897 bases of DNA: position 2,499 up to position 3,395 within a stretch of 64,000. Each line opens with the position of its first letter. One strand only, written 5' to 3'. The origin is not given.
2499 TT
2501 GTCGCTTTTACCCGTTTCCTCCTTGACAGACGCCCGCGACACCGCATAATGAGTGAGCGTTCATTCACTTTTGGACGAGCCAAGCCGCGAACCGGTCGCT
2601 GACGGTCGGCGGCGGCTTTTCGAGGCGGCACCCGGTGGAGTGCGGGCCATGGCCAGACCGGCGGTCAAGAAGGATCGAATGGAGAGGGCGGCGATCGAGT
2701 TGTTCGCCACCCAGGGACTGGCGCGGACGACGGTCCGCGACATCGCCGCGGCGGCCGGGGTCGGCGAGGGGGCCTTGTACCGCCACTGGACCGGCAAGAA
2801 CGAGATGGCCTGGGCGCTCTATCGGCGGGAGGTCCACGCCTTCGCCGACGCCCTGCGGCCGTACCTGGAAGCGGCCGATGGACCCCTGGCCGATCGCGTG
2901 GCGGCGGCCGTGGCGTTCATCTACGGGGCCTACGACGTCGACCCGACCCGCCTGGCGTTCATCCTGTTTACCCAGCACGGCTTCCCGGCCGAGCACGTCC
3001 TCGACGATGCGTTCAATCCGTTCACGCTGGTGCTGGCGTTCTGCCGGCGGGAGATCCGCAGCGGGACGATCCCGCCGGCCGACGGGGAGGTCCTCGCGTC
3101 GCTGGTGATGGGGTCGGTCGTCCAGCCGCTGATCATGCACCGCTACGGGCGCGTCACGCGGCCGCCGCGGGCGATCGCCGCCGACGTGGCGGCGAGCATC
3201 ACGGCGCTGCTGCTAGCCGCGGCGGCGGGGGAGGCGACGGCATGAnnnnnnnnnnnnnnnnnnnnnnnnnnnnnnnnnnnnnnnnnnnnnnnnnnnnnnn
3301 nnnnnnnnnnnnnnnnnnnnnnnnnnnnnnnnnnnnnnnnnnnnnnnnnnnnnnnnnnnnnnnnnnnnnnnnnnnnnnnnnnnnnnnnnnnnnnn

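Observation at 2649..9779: TetR-headed, fully translationally coupled six-gene lysophospholipid recycling operon that includes a CPBP protease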

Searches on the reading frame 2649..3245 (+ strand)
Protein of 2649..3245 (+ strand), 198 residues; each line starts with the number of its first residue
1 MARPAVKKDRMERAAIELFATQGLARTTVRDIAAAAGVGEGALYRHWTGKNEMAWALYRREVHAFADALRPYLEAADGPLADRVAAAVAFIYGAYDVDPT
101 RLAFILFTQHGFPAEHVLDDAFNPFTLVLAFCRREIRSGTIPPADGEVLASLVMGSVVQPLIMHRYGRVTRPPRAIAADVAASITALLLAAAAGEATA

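Call 5: search_protein_families(library=pfam, proteins=[window:2649-3245:+], max_evalue=0.01)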
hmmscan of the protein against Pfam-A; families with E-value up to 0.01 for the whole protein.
window:2649-3245:+ (198 aa): 1 family
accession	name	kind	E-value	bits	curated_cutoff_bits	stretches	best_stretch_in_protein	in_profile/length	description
PF00440.29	TetR_N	-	1.7e-16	60.2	24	1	14-54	4-44/47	Bacterial regulatory proteins, tetR family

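Call 6: search_protein_families(library=ncbifam, proteins=[window:2649-3245:+], max_evalue=0.01)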
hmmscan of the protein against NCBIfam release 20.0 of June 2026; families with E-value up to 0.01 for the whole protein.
window:2649-3245:+ (198 aa): 17 families
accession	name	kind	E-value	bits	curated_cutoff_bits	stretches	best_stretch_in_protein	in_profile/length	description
TIGR03968.1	mycofact_TetR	equivalog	4.8e-15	55.7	224.9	1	3-88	6-89/190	mycofactocin system transcriptional regulator MftR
NF051852.1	efflux_TF_MtrR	exception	1e-11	45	280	1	8-77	12-81/205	multidrug efflux system transcriptional repressor MtrR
NF041196.1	ScbR_bind_reg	equivalog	1.1e-11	45.2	150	1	11-91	11-91/191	ScbR family autoregulator-binding transcription factor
NF007430.0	PRK09975.1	equivalog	2.5e-09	36.6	274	1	11-61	16-66/220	acrEF/envCD operon transcriptional regulator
NF007949.0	PRK10668.1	equivalog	5.3e-08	32.6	271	1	10-57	15-62/216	multidrug efflux transporter transcriptional repressor AcrR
TIGR03384.1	betaine_BetI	equivalog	5.9e-08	32.6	201.3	1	6-93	8-94/189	choline-binding transcriptional repressor BetI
NF050111.1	TransRegSACE7040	equivalog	7.4e-08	32.5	250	1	10-54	5-49/186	SACE_7040 family transcriptional regulator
NF053731.1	TransRegFasRMycb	equivalog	9.6e-07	28.8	330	1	9-97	14-101/199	HTH-type transcriptional activator FasR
NF037937.1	septum_RefZ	equivalog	1.7e-06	28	180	1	8-51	1-44/195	forespore capture DNA-binding protein RefZ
NF001978.0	PRK00767.1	equivalog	6.2e-06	26.1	118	1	5-92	8-95/197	transcriptional regulator BetI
NF053878.1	FATransRegFadRBac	equivalog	6.8e-06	26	200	1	10-77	7-74/190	fatty acid metabolism transcriptional regulator FadR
NF053516.1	TranRepPrsAVib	equivalog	2.3e-05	24.3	300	1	2-74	2-74/208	TetR family transcriptional repressor PsrA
NF007015.0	PRK09480.1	equivalog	8.4e-05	22.2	120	1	16-54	20-58/197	nucleoid occlusion factor SlmA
TIGR03613.1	RutR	equivalog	0.0006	19.7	368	1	7-77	9-79/202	pyrimidine utilization regulatory protein R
NF011572.0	PRK14996.1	equivalog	0.00082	19.3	144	1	8-55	10-57/192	TetR family transcriptional regulator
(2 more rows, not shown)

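Call 46: search_solved_structures(query=window:2649-3245:+, max_evalue=0.001)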
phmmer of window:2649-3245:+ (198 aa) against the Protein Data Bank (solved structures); distinct sequences matched with E-value up to 0.001: 84 (the best 60 are shown).
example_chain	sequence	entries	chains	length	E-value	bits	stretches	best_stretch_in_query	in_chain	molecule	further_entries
4mxm_A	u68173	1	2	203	5.5e-09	39.3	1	6-88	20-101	Transcriptional regulator I2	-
4mo7_A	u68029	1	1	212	6.1e-09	39.1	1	6-88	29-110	Transcriptional regulator I2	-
2rae_A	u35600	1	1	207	6.4e-08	35.8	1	3-89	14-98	Transcriptional regulator, AcrR family protein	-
6of0_A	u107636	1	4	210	8.1e-08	35.5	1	8-64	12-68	HTH-type transcriptional regulator MtrR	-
7jnp_A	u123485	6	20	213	8.3e-08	35.5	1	8-64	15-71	HTH-type transcriptional regulator MtrR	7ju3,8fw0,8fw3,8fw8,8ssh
2ibd_A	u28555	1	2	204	1.9e-07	34.3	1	14-101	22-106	Possible transcriptional regulator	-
4w97_A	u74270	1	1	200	2.8e-07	33.7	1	13-80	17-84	HTH-type transcriptional repressor KstR2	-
4w1u_A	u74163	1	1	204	2.9e-07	33.7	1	13-80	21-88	HTH-type transcriptional repressor KstR2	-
9b7y_A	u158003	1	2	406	4.7e-07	33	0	3-64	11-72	Transcriptional repressor Mce3R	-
3dpj_A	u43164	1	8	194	5.4e-07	32.8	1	6-87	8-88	Transcription regulator, TetR family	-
3ppb_A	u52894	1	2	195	5.7e-07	32.7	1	6-140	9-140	putative tetR family transcription regulator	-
5ztc_A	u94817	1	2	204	5.8e-07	32.7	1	7-119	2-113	Lmo2088 protein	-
3vib_A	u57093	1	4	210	7.7e-07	32.3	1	8-64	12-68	MtrR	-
6wp7_A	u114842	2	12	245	8.4e-07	32.2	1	13-165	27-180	AvaR1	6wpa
6wp9_A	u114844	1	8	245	8.6e-07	32.1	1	13-165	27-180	AvaR1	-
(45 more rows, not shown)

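Call 79: search_protein_families(library=padloc, proteins=[window:2649-3245:+], max_evalue=0.001)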
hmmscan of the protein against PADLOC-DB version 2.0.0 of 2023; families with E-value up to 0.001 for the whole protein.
window:2649-3245:+ (198 aa): 0 families

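Call 88: find_homologous_proteins(query=window:2649-3245:+, max_evalue=1e-10)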
Query window:2649-3245:+ (198 aa): 76 proteins with E <= 1e-10 among 6514 candidates.
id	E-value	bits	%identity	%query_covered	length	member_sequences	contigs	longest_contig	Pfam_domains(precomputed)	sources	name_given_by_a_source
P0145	2.7e-122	423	100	100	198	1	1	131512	PF00440.30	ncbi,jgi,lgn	-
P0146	5.4e-100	351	83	100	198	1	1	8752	PF00440.30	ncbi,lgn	ncbi:MAG: TetR/AcrR family transcriptional regulator [Planctomycetota bacterium]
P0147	1.3e-97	343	81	100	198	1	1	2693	PF00440.30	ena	-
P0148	1.8e-88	313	79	95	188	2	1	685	PF00440.30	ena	-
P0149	5.5e-71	256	63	95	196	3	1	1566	PF00440.30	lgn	-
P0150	2.3e-68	248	61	95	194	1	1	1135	PF00440.30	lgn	-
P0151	6.2e-63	230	59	95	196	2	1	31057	PF00440.30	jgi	-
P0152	4.2e-62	227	60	95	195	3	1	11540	PF00440.30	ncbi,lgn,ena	-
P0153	5.0e-58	214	54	95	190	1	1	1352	PF00440.30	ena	-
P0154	1.5e-57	212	54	95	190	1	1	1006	PF00440.30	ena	-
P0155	6.3e-54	201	51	95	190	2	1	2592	PF00440.30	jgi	-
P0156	4.9e-53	198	51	95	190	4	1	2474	PF00440.30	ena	-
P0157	5.5e-52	194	51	96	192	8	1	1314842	PF00440.30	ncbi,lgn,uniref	ncbi:TetR/AcrR family transcriptional regulator [Desulfobaculum sp. SPO524]|uniref:TetR/AcrR family 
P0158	5.6e-52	194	51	99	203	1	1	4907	PF00440.30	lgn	-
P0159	1.5e-51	193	52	95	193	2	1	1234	PF00440.30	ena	-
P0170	4.9e-41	159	47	95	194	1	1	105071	PF00440.30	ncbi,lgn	-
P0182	6.3e-22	96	40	83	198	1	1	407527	PF00440.30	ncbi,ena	-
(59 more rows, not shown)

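Call 89: find_encoding_contigs(protein=P0157, flank=9000, max_places=2)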
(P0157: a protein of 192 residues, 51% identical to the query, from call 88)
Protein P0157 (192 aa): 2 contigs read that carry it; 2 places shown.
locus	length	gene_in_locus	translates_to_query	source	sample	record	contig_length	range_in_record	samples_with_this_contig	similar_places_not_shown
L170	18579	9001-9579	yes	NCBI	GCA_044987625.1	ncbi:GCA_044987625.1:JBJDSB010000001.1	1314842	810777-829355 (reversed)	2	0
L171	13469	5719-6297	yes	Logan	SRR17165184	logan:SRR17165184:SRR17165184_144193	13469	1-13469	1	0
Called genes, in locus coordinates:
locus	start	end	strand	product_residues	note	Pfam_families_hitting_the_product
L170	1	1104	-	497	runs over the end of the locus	PF00072:Response_reg, PF00571:CBS (faint), PF00211:Guanylate_cyc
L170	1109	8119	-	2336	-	PF00497:SBP_bac_3, PF00497:SBP_bac_3, PF00989:PAS, PF13426:PAS_9, PF00989:PAS, PF08448:PAS_4, PF13426:PAS_9, PF00989:PAS, +13 more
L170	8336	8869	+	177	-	-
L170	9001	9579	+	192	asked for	PF00440:TetR_N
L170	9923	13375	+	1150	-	PF07690:MFS_1, PF01553:Acyltransferase, PF00501:AMP-binding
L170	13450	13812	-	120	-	-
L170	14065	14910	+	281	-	PF00037:Fer4 (faint), PF12797:Fer4_2 (faint), PF12837:Fer4_6 (faint), PF13237:Fer4_10 (weak), PF13534:Fer4_17 (faint), PF12838:Fer4_7, PF13187:Fer4_9, PF00881:Nitroreductase, +6 more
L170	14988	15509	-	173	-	PF00578:AhpC-TSA, PF08534:Redoxin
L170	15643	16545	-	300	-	PF00892:EamA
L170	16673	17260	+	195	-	PF03352:Adenine_glyco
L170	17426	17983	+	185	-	PF13291:ACT_4 (faint), PF13740:ACT_6, PF22629:ACT_AHAS_ss (faint), PF13740:ACT_6 (weak), PF01842:ACT (weak)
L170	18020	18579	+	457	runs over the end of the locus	PF05167:DUF711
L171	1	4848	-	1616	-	?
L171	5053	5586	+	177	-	-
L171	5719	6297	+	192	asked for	PF00440:TetR_N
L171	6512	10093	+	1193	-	PF07690:MFS_1, PF01553:Acyltransferase, PF00501:AMP-binding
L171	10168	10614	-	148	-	-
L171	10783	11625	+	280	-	PF00037:Fer4 (faint), PF12797:Fer4_2 (faint), PF12837:Fer4_6 (faint), PF13237:Fer4_10 (weak), PF13534:Fer4_17 (faint), PF12838:Fer4_7, PF13187:Fer4_9, PF00881:Nitroreductase, +6 more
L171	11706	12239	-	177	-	PF00578:AhpC-TSA, PF08534:Redoxin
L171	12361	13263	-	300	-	PF00892:EamA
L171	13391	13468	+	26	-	?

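Call 90: find_encoding_contigs(protein=P0170, flank=9000, max_places=1)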
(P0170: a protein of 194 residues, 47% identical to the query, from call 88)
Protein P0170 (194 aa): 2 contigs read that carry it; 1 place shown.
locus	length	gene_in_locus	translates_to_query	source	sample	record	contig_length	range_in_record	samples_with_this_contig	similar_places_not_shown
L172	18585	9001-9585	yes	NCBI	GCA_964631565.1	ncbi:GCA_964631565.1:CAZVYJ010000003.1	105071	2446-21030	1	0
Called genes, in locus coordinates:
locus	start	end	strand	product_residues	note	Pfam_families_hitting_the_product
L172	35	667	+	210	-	PF07638:Sigma70_ECF, PF04542:Sigma70_r2, PF08281:Sigma70_r4_2, PF04545:Sigma70_r4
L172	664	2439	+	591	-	PF13490:zf-HC2 (faint)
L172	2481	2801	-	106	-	-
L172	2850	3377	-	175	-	-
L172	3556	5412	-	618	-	PF07944:Beta-AFase-like_GH127_cat, PF20736:Glyco_hydro127M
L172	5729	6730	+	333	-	PF08100:Dimerisation, PF00891:Methyltransf_2, PF05175:MTS (faint), PF13489:Methyltransf_23, PF08241:Methyltransf_11, PF08242:Methyltransf_12, PF13649:Methyltransf_25, PF13847:Methyltransf_31 (weak)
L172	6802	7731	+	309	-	PF00149:Metallophos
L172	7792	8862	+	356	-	PF04055:Radical_SAM (weak)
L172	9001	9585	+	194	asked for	PF00440:TetR_N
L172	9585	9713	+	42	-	-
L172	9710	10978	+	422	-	PF07690:MFS_1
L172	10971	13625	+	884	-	PF01553:Acyltransferase (weak), PF00501:AMP-binding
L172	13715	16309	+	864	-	PF08305:NPCBM, PF02065:Melibiase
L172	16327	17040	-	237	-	PF02784:Orn_Arg_deC_N, PF00278:Orn_DAP_Arg_deC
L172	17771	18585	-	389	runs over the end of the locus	PF01916:DS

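Call 91: find_encoding_contigs(protein=P0182, flank=9000, max_places=1)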
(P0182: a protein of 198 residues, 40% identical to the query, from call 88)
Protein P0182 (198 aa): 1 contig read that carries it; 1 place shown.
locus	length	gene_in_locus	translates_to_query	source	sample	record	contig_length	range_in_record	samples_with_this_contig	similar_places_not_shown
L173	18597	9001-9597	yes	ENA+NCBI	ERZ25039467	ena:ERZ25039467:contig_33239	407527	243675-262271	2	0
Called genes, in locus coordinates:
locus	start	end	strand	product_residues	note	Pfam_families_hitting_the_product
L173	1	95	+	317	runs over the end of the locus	PF00056:Ldh_1_N, PF02866:Ldh_1_C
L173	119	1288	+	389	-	PF08442:ATP-grasp_2, PF13549:ATP-grasp_5, PF24948:Citrate_synth_N, PF00549:Ligase_CoA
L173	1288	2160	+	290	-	PF02629:CoA_binding, PF13607:Succ_CoA_lig, PF00549:Ligase_CoA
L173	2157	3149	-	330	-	PF02899:Phage_int_SAM_1, PF00589:Phage_integrase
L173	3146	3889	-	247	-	PF04340:DUF484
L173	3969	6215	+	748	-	PF17764:PriA_3primeBD, PF00270:DEAD, PF04851:ResIII, PF00271:Helicase_C (faint), PF18319:Zn_ribbon_PriA, PF18074:PriA_C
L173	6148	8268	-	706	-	PF10101:DUF2339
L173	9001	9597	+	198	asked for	PF00440:TetR_N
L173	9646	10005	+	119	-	PF00213:OSCP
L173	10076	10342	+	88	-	PF00213:OSCP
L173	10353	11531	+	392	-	PF02874:ATP-synt_ab_N, PF00006:ATP-synt_ab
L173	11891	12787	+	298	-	PF00231:ATP-synt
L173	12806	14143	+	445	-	PF02874:ATP-synt_ab_N, PF00006:ATP-synt_ab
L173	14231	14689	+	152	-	PF02823:ATP-synt_DE_N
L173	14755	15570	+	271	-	PF03405:FA_desaturase_2 (faint)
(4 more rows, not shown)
